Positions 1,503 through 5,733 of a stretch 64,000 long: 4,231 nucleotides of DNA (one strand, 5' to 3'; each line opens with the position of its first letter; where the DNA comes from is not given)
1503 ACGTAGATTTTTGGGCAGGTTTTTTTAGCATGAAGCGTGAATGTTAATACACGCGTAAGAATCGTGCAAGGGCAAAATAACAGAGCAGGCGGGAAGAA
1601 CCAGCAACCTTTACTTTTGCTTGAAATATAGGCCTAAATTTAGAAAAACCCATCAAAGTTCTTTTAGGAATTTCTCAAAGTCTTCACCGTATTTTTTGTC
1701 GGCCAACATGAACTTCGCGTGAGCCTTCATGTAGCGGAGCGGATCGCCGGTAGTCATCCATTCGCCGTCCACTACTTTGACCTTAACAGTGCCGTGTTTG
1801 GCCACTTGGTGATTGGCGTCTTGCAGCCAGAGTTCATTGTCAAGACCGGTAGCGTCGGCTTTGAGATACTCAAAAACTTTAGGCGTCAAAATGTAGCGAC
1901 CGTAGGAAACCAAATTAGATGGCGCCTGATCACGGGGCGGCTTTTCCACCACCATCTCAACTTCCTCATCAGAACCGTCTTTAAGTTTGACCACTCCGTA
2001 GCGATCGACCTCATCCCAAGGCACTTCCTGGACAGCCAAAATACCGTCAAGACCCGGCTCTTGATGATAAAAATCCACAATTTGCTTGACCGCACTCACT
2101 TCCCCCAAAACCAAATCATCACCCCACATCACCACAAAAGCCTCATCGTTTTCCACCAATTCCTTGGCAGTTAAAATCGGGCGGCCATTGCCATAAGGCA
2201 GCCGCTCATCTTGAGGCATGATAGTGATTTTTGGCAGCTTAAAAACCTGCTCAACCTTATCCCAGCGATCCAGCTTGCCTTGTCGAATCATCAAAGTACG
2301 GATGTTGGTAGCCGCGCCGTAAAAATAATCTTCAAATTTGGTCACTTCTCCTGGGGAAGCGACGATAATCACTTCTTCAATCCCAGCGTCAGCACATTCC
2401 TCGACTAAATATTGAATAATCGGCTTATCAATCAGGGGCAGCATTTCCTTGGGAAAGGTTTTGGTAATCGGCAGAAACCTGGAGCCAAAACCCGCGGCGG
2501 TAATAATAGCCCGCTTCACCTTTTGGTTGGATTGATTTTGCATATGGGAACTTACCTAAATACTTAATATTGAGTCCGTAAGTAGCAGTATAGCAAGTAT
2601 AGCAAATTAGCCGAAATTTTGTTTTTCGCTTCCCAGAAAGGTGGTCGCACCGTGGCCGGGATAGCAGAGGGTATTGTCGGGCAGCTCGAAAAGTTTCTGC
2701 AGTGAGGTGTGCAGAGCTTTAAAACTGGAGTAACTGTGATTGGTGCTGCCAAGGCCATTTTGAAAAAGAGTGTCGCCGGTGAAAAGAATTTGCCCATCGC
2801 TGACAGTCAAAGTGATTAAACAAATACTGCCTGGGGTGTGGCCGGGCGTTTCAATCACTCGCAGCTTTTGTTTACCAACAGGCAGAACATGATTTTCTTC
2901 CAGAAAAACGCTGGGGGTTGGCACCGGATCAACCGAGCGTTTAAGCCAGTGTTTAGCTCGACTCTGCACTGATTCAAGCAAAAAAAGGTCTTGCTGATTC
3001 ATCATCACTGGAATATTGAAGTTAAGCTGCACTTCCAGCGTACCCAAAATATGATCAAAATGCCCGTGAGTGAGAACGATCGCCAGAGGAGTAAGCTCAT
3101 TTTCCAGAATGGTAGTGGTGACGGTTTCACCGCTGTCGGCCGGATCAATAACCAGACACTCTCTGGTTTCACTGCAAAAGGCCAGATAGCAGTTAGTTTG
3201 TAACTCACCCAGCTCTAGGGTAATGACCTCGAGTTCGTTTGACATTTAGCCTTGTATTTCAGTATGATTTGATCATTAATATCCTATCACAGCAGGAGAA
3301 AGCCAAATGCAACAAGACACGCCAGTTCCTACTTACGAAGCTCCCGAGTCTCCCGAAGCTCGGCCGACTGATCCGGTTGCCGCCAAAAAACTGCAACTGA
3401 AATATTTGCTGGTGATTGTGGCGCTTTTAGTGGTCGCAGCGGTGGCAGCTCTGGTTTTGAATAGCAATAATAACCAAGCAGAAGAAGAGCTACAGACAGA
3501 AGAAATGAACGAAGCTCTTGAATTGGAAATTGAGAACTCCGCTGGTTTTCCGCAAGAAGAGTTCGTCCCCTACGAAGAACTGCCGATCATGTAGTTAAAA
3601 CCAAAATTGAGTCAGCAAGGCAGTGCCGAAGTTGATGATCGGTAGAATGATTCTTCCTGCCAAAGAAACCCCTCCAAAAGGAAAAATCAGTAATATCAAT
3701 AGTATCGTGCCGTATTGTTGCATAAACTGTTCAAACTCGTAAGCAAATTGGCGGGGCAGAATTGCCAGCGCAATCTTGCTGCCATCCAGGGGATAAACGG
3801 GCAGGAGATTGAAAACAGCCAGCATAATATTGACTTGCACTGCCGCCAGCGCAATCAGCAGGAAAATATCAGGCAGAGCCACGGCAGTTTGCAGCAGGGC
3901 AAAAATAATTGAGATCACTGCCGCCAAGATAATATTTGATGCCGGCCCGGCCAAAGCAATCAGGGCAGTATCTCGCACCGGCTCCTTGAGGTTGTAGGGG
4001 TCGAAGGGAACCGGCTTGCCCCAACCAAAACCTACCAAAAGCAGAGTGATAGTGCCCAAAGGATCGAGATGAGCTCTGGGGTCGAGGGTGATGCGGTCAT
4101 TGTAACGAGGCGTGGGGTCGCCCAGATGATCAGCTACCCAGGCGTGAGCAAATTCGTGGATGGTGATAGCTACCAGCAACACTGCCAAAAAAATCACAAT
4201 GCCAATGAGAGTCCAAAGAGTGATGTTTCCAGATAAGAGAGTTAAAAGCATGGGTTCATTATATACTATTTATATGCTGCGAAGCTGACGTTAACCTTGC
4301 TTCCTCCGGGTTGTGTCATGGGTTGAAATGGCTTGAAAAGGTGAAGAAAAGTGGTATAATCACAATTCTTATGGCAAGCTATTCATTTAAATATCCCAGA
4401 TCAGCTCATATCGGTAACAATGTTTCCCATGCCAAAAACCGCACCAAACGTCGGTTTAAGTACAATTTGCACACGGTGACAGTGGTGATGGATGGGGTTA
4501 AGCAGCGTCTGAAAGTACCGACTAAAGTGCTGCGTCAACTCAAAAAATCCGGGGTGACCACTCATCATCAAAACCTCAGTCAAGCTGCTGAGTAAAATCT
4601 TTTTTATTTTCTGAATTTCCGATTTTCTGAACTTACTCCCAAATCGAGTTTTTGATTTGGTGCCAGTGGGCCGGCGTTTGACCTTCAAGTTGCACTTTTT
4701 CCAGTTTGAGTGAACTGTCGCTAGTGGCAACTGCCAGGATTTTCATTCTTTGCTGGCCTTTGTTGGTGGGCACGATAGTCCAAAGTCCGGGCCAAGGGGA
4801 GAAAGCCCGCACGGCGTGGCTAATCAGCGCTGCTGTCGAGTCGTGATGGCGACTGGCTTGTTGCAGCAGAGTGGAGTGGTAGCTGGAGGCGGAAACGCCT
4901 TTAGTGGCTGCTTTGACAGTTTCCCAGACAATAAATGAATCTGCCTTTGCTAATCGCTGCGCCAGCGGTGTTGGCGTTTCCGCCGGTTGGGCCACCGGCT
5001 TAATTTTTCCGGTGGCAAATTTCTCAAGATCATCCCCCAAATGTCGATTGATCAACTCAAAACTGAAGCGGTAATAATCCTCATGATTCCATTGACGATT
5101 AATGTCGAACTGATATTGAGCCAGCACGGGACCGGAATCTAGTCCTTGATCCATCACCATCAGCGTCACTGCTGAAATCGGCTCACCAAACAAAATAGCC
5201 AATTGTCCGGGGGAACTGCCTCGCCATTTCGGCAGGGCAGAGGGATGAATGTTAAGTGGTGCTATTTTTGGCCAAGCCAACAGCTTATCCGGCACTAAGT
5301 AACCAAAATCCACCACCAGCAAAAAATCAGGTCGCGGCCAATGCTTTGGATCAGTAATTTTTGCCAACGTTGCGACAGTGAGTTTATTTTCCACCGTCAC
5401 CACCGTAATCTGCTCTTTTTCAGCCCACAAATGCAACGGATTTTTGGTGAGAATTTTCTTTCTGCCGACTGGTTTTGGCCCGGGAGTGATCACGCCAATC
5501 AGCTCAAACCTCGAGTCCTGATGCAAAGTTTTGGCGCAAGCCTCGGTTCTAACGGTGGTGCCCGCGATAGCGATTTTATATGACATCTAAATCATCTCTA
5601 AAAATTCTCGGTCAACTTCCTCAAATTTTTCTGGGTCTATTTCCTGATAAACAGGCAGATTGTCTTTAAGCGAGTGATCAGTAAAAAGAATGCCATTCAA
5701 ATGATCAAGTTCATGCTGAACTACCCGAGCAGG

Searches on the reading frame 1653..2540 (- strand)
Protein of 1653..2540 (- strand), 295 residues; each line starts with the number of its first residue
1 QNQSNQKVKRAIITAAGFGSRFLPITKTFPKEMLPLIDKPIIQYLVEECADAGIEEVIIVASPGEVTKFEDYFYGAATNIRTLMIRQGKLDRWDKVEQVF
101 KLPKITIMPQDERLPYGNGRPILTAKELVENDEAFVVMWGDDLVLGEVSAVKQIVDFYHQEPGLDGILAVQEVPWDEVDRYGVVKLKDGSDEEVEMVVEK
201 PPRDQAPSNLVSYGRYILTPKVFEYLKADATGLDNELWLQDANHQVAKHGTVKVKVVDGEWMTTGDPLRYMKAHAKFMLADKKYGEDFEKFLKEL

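Call 86: search_protein_families(library=pfam, proteins=[window:1653-2540:-], max_evalue=0.0001)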
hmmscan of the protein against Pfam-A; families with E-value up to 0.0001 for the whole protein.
window:1653-2540:- (295 aa): 3 families
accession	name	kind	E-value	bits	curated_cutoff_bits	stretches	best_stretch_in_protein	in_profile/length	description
PF00483.29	NTP_transferase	-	3.7e-34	118.8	21.2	1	11-276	2-241/245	Nucleotidyl transferase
PF12804.13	NTP_transf_3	-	6.3e-07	30.2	27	1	11-68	1-53/160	MobA-like NTP transferase domain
PF01128.25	IspD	-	8.6e-05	22.8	27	0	11-97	3-82/221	2-C-methyl-D-erythritol 4-phosphate cytidylyltransferase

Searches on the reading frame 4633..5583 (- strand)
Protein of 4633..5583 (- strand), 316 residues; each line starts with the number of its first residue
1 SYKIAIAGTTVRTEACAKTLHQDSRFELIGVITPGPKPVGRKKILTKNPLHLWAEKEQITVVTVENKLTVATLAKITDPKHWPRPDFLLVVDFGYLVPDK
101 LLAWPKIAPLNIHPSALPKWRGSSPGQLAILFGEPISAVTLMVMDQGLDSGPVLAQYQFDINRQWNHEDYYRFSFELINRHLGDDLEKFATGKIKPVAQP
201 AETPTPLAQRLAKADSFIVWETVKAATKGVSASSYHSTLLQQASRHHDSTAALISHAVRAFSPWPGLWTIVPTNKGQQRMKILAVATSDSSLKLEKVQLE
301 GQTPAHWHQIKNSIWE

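Call 86: search_protein_families(library=pfam, proteins=[window:4633-5583:-], max_evalue=0.0001)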
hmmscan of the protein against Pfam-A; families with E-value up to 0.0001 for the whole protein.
window:4633-5583:- (316 aa): 2 families
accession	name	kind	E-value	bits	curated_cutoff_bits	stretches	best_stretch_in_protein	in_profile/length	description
PF00551.24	Formyl_trans_N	-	5.2e-22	78.9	26.1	1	4-171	3-166/181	Formyl transferase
PF02911.23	Formyl_trans_C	-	3.4e-06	27.6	21.1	0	249-284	13-44/100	Formyl transferase, C-terminal domain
